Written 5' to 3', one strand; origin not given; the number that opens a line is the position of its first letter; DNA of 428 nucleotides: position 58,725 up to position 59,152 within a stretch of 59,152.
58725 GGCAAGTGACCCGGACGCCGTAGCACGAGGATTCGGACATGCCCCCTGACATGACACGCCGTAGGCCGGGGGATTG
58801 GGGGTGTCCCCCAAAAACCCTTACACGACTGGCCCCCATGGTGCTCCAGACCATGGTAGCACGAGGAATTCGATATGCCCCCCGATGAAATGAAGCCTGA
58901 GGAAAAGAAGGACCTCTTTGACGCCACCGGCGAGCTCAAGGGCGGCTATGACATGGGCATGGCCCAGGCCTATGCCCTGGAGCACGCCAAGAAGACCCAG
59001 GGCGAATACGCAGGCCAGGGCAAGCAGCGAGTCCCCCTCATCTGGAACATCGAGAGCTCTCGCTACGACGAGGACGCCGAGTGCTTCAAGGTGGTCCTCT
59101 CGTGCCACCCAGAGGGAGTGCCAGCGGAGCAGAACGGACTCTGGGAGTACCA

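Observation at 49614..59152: Tandemly amplified array of SPFH-like coiled-coil proteins interleaved with a novel small-protein family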

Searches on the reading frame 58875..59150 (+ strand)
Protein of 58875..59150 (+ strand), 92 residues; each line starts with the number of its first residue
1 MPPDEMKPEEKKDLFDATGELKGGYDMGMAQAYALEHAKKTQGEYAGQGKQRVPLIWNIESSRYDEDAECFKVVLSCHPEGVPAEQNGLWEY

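Call 6: search_protein_families(library=pfam, proteins=[window:58875-59150:+], max_evalue=1)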
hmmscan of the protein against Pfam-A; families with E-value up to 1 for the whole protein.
window:58875-59150:+ (92 aa): 0 families

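Call 10: search_protein_families(library=ncbifam, proteins=[window:58875-59150:+], max_evalue=1)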
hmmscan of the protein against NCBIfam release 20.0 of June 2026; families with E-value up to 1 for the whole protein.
window:58875-59150:+ (92 aa): 0 families

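Call 11: search_protein_families(library=padloc, proteins=[window:58875-59150:+], max_evalue=1)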
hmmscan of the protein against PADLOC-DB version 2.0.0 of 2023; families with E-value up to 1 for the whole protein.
window:58875-59150:+ (92 aa): 0 families

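Call 12: search_protein_families(library=phrogs, proteins=[window:58875-59150:+], max_evalue=1)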
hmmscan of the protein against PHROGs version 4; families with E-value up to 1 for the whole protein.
window:58875-59150:+ (92 aa): 2 families
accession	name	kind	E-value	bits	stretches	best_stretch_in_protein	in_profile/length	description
phrog_13283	-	unknown function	0.24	12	1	58-89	129-160/198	-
phrog_13714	-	tail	0.28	10.5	1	15-52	206-242/631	tail fiber protein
